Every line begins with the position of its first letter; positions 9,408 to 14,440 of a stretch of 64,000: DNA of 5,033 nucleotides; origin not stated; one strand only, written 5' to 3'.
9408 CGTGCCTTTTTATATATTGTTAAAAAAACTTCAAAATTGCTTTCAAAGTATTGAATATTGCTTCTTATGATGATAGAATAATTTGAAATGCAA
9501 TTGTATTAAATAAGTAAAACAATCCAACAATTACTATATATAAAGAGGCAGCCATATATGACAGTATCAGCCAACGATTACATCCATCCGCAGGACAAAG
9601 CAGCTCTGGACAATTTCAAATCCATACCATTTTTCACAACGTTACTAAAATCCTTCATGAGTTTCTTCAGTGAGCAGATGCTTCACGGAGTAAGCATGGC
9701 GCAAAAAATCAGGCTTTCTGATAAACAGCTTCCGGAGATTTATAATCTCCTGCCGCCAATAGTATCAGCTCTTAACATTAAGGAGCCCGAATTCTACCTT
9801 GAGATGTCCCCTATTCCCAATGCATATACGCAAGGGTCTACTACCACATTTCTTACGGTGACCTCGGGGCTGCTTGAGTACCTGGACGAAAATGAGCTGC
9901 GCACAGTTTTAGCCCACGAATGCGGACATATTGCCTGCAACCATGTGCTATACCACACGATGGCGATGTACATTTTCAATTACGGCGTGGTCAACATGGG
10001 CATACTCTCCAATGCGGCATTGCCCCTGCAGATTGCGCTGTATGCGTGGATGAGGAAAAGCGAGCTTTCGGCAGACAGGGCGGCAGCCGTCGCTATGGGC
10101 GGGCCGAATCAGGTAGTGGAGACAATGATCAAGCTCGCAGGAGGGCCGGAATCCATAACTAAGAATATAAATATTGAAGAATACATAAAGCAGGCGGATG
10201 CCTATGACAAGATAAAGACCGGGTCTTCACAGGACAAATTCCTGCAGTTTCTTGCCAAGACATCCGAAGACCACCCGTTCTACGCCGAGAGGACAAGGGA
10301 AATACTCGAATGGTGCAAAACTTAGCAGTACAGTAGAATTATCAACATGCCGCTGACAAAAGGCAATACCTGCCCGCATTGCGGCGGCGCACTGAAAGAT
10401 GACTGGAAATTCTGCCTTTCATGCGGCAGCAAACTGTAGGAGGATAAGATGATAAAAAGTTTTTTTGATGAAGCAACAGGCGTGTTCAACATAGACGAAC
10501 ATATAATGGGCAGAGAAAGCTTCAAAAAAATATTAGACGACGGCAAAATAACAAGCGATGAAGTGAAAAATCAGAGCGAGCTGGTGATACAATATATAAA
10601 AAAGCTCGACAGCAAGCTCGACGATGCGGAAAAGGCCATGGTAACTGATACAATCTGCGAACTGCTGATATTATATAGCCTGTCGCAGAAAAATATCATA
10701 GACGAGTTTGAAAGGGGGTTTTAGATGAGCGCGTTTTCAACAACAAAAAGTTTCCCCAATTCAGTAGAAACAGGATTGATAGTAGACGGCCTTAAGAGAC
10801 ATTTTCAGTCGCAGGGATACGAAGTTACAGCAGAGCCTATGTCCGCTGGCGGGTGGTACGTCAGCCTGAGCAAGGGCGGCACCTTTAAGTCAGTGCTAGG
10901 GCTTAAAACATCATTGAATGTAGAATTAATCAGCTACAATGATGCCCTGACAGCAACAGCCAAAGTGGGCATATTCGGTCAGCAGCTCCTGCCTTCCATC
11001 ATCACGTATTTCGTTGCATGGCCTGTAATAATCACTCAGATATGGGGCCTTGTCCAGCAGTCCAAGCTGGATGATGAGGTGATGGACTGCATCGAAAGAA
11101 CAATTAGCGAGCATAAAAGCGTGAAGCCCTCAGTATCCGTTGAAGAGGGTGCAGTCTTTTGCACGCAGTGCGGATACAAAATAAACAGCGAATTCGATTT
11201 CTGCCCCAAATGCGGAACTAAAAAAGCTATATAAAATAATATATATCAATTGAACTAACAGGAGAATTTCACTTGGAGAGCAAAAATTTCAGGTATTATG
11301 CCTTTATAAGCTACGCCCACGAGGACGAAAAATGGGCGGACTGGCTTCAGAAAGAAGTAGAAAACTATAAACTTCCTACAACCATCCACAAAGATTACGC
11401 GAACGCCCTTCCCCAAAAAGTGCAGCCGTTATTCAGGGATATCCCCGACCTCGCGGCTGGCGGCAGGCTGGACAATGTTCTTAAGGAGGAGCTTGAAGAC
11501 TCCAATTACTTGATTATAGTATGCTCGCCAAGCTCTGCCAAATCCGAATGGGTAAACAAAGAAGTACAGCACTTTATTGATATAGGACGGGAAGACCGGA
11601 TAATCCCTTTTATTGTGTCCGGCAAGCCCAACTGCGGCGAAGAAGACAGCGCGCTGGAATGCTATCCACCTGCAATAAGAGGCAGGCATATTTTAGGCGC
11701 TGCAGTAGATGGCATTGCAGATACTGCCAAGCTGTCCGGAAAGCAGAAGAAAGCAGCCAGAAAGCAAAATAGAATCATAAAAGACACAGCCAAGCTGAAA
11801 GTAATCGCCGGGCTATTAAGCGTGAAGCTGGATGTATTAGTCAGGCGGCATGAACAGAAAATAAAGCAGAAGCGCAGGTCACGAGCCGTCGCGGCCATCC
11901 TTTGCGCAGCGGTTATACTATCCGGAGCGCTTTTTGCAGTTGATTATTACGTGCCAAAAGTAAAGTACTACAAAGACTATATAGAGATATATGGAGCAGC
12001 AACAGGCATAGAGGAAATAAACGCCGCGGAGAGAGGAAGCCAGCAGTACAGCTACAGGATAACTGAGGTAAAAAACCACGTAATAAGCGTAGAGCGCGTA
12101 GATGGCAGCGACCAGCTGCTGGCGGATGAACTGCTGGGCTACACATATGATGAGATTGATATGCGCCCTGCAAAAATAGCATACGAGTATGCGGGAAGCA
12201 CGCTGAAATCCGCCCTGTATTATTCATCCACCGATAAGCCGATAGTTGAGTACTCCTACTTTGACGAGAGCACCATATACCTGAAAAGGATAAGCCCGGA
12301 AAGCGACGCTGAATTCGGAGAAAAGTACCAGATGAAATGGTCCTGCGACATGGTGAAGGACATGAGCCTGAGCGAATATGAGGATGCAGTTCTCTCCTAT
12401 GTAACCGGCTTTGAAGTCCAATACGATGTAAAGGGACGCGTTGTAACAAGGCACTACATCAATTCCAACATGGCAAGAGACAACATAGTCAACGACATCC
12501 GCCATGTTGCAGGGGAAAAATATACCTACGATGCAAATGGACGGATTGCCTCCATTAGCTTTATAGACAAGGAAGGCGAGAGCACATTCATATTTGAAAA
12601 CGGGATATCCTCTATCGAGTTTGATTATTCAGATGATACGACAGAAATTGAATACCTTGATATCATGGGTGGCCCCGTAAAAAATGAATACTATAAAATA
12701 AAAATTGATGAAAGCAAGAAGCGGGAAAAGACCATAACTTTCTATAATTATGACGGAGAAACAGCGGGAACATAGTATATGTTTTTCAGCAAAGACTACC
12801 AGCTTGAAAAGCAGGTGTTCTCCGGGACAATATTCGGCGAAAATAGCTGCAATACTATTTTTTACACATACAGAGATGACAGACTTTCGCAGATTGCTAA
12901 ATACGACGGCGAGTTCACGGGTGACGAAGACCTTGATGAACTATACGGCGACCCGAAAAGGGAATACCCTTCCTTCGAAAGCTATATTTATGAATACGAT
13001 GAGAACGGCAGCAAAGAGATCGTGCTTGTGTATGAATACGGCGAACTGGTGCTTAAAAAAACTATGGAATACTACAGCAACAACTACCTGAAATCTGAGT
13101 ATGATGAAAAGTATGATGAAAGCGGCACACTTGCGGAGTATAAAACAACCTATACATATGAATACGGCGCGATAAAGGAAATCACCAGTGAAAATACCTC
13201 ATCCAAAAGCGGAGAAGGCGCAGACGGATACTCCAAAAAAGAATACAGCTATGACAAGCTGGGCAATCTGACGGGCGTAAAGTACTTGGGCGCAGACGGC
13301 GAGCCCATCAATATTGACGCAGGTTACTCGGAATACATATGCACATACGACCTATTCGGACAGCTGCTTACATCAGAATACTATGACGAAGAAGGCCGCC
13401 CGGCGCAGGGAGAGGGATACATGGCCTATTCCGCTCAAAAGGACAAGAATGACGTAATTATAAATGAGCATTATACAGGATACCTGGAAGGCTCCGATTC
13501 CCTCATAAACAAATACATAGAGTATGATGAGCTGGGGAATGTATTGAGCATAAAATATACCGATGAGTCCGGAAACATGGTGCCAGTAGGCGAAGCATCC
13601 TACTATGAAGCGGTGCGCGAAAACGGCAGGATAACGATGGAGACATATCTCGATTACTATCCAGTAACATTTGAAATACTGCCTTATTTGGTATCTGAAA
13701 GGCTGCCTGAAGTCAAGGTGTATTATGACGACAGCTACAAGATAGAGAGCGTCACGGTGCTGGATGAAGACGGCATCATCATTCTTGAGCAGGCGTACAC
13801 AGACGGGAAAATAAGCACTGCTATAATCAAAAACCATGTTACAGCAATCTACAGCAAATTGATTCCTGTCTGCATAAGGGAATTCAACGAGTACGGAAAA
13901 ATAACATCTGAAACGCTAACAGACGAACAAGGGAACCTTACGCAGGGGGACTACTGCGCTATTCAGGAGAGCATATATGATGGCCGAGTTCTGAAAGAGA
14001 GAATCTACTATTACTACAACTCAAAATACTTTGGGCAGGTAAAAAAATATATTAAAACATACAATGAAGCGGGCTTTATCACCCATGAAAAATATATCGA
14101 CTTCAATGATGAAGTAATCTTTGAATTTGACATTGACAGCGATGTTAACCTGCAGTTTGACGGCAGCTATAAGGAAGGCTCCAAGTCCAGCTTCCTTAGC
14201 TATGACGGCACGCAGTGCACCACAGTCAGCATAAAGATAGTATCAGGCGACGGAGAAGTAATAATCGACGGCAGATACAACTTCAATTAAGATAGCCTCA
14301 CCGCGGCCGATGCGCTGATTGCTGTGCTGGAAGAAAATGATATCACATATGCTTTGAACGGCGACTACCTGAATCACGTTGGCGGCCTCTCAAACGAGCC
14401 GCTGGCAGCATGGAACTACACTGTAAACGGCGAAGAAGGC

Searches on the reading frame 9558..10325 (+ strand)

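Call 36: search_protein_families(library=pfam, proteins=[window:9558-10325:+], max_evalue=0.001)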
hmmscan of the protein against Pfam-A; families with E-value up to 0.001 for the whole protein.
window:9558-10325:+ (255 aa): 1 family
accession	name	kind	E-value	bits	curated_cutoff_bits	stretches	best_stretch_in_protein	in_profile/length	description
PF01435.24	Peptidase_M48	-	9.8e-23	81.4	20.3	1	67-252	13-185/186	Peptidase family M48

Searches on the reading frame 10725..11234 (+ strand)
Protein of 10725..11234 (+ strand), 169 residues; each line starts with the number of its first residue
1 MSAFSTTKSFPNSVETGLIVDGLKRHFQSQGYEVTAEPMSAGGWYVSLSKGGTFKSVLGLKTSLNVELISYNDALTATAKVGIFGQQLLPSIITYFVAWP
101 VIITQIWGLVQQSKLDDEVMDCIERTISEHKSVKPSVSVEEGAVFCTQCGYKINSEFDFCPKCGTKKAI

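Call 36: search_protein_families(library=pfam, proteins=[window:10725-11234:+], max_evalue=0.001)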
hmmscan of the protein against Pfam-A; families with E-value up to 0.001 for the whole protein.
window:10725-11234:+ (169 aa): 5 families
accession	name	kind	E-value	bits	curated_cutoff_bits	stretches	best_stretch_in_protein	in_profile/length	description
PF13240.11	Zn_Ribbon_1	-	2.4e-08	33.9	25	1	145-166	1-22/23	zinc-ribbon domain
PF13248.11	Zn_ribbon_3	-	5.6e-05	22.9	27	0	139-153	12-26/26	zinc-ribbon domain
PF12773.13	DZR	-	0.00013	22.5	27.3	1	145-164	26-45/45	Double zinc ribbon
PF17032.10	Zn_ribbon_15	-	0.00016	22.9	28.9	1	143-164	52-73/73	zinc-ribbon family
PF24460.1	DUF7575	-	0.00046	19.9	28.5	1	142-165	2-25/28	Domain of unknown function (DUF7575)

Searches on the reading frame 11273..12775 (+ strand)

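Call 36: search_protein_families(library=pfam, proteins=[window:11273-12775:+], max_evalue=0.001)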
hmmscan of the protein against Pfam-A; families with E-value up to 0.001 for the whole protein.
window:11273-12775:+ (500 aa): 3 families
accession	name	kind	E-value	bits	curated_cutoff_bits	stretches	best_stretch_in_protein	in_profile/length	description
PF13676.11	TIR_2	-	1.6e-15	58.1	28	1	11-118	2-93/122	TIR domain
PF08937.16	ThsB_TIR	-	1.9e-09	38.3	21.2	1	11-111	1-91/100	Thoeris protein ThsB, TIR-like domain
PF01582.25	TIR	-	0.00013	22.3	21.3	1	47-108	26-87/179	TIR domain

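Call 75: search_protein_families(library=padloc, proteins=[window:11273-12775:+], max_evalue=0.001)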
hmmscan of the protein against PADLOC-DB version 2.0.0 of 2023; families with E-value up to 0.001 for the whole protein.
window:11273-12775:+ (500 aa): 4 families
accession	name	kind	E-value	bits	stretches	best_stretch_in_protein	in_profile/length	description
PDLC02012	SAVED5--SAVED_TIR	-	5.1e-08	30.4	1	44-124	33-110/404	-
PDLC00426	ThsB1|ThsB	-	5.4e-05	20.6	1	8-107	238-327/352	TIR-like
PDLC00418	ThsB1|ThsB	-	0.00016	19.6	0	69-158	56-144/155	TIR-like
PDLC05062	PDC-S66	-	0.00033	18.2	0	7-102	148-227/282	-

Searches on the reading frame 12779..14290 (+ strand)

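Call 36: search_protein_families(library=pfam, proteins=[window:12779-14290:+], max_evalue=0.001)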
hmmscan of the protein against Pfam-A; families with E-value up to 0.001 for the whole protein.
window:12779-14290:+ (503 aa): 1 family
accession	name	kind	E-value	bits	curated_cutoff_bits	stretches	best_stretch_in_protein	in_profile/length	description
PF05593.20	RHS_repeat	-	0.00015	22.5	22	0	149-169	14-33/38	RHS Repeat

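Call 75: search_protein_families(library=padloc, proteins=[window:12779-14290:+], max_evalue=0.001)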
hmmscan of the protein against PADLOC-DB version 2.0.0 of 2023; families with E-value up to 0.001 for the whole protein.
window:12779-14290:+ (503 aa): 0 families
